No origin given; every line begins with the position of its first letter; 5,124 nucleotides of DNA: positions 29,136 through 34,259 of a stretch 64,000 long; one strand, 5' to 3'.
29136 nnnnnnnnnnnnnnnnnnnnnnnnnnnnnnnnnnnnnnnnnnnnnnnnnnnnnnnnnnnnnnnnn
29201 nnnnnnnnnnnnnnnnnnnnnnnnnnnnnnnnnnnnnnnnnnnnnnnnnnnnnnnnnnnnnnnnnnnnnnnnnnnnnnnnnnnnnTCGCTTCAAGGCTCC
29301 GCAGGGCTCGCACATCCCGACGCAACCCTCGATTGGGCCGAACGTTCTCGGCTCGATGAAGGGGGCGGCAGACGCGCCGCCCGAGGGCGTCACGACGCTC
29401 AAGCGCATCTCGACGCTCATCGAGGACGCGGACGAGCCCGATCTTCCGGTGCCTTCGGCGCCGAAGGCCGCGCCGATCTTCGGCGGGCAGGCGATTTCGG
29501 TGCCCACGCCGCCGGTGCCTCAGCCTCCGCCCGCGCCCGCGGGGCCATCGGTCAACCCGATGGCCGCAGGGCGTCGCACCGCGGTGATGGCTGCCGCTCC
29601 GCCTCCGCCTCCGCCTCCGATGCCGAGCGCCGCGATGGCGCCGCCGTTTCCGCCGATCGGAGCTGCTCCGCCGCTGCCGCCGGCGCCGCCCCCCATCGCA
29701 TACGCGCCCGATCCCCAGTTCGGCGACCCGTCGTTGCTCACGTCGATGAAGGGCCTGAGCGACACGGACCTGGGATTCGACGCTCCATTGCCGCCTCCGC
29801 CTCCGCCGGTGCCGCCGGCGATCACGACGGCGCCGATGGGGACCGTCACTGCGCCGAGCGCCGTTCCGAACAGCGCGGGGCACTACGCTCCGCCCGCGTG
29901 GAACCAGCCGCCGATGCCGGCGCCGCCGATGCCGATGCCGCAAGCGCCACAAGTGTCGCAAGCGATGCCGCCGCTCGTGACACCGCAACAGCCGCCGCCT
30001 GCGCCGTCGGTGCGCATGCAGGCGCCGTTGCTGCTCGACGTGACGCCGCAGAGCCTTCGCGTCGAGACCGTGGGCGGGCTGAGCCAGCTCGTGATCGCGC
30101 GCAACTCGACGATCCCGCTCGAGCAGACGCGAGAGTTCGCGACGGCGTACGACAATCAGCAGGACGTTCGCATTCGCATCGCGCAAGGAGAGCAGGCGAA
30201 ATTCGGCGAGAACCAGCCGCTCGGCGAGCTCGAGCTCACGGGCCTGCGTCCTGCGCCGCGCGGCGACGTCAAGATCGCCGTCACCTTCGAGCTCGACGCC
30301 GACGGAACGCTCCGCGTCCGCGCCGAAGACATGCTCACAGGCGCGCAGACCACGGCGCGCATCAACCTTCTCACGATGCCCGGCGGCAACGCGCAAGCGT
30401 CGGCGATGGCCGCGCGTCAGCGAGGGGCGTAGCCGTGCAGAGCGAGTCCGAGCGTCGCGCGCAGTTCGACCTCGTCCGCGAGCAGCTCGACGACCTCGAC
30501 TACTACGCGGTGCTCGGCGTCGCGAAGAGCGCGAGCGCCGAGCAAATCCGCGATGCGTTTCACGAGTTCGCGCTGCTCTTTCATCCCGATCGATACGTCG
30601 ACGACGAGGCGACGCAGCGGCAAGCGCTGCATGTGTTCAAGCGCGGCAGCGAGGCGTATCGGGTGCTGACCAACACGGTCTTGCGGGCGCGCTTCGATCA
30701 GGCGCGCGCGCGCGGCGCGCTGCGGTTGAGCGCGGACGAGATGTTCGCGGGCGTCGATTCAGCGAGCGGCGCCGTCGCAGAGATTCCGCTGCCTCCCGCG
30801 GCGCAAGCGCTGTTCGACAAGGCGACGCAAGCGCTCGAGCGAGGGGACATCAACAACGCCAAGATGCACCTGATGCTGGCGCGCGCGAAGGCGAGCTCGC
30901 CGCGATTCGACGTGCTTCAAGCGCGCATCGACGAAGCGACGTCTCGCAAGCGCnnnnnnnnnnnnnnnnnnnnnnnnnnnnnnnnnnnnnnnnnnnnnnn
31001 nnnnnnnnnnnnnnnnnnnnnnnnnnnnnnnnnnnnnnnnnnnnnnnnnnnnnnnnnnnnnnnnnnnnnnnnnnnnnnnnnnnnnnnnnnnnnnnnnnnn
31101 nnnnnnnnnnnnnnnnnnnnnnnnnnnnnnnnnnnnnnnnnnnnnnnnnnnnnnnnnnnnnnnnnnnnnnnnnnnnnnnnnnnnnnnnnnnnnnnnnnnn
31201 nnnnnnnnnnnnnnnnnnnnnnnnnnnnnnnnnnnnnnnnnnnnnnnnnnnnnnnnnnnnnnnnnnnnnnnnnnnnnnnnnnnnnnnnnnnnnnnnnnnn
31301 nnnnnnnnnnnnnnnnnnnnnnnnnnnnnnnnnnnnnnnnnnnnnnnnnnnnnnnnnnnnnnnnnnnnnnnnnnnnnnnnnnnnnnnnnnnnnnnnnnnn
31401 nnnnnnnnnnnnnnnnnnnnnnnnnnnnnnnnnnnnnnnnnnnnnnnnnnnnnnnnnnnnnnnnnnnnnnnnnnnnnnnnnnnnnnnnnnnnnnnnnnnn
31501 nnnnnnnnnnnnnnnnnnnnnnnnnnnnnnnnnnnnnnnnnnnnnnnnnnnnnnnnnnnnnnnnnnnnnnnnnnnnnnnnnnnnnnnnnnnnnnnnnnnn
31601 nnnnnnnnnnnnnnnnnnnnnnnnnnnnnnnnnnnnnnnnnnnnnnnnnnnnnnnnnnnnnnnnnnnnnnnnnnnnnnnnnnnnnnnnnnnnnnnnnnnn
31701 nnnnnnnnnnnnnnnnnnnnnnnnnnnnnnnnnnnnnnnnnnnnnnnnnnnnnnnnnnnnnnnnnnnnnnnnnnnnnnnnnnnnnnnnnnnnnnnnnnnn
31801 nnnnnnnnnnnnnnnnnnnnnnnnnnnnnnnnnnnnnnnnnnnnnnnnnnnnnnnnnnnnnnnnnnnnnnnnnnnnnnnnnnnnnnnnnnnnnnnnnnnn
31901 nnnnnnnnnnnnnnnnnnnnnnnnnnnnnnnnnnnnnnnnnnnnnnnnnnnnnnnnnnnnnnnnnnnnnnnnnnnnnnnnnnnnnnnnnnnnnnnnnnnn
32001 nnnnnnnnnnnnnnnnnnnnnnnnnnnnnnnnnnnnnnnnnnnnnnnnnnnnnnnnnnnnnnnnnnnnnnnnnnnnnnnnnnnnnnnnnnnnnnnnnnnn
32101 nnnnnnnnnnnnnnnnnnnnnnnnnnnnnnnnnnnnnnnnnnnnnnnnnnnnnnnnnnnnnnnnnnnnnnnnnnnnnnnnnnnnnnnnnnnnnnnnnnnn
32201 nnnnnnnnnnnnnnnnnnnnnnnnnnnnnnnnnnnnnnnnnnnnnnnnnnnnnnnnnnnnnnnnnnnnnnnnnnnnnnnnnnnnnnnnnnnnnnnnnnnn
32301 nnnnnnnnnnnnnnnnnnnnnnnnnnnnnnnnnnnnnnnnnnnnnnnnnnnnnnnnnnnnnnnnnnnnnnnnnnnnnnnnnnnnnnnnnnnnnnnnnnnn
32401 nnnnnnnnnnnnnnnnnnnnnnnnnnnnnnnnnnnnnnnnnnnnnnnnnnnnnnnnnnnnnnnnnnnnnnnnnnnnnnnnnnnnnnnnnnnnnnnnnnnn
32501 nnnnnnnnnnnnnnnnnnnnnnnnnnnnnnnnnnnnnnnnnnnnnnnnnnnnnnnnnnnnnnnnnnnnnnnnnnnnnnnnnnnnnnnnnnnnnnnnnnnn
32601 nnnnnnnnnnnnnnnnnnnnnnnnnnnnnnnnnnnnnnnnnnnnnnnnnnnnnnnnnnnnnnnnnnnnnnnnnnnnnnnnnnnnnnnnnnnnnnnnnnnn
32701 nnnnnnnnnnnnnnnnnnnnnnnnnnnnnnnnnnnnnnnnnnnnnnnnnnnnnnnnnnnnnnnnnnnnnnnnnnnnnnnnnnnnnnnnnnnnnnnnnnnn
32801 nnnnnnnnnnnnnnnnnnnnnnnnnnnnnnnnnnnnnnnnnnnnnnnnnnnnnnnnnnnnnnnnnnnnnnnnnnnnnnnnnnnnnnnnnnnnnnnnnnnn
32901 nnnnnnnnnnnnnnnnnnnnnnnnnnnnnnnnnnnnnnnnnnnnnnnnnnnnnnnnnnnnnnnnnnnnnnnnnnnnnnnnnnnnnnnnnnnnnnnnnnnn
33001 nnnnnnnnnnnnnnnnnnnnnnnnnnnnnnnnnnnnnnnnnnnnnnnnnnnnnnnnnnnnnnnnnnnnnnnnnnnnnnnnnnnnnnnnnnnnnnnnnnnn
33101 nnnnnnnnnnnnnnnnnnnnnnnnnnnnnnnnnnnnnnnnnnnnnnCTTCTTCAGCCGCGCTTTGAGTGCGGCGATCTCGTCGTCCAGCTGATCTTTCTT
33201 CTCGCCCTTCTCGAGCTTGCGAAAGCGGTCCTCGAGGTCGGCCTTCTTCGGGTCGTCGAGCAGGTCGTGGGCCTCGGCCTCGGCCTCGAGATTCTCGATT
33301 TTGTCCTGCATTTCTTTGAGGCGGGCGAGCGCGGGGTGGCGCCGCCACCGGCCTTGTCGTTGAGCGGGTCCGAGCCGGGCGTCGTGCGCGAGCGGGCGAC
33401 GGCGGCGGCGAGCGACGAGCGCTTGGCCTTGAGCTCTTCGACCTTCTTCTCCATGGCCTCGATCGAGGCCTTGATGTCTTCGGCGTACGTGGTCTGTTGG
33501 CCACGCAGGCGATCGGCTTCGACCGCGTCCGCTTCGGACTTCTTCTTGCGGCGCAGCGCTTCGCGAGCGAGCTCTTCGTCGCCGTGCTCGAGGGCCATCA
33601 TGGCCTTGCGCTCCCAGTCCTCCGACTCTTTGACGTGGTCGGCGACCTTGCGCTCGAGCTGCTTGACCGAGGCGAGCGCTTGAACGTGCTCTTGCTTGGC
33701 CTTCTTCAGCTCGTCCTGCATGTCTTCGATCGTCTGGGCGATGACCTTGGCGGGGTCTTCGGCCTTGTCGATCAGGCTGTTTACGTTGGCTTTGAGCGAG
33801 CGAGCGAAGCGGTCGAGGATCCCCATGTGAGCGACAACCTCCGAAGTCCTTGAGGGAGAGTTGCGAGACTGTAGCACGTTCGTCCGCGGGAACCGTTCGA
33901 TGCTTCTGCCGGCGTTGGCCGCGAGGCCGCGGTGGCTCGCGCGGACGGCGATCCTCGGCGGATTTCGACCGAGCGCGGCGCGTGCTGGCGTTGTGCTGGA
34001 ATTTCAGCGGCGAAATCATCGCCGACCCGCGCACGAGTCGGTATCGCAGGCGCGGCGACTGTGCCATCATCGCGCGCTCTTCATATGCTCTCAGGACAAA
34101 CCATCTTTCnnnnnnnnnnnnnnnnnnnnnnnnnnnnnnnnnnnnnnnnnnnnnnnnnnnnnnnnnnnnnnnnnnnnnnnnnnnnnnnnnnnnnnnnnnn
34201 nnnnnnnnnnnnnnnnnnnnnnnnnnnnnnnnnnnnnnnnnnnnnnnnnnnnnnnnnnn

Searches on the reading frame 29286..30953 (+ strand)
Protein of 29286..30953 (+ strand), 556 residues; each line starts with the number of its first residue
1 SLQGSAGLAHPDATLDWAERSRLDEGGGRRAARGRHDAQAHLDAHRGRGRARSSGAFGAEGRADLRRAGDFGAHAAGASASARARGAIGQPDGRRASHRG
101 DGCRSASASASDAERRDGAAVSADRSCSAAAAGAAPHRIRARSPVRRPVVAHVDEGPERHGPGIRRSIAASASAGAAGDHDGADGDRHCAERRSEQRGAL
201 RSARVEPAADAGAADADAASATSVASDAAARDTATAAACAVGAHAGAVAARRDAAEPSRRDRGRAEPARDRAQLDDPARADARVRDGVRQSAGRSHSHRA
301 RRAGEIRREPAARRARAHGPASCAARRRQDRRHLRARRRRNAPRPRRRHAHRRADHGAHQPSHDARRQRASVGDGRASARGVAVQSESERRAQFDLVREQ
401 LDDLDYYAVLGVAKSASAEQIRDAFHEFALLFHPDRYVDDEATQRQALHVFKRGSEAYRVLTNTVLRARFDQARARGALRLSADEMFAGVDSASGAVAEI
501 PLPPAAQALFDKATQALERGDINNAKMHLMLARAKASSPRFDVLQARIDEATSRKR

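Call 55: search_protein_families(library=pfam, proteins=[window:29286-30953:+], max_evalue=0.001)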
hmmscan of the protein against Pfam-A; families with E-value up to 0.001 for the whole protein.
window:29286-30953:+ (556 aa): 1 family
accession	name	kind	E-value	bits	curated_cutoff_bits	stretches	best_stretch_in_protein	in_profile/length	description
PF00226.36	DnaJ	-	7.3e-14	52.1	27.8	1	405-471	1-63/63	DnaJ domain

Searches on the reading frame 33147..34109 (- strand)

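Call 55: search_protein_families(library=pfam, proteins=[window:33147-34109:-, window:33155-34003:-], max_evalue=0.001)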
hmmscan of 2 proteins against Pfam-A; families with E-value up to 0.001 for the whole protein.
window:33147-34109:- (321 aa): 1 family
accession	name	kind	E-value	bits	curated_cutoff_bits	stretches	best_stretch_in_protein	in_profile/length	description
PF04012.17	PspA_IM30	-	0.00021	21.4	33.9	1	258-319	161-218/220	PspA/IM30 family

window:33155-34003:- (283 aa): 2 families
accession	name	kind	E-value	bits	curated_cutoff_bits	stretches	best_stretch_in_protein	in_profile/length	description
PF04012.17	PspA_IM30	-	4.7e-35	121.6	33.9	1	61-201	1-141/220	PspA/IM30 family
PF10146.14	zf-C4H2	-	0.00087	20.3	34.5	0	69-228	14-176/240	Zinc finger-containing protein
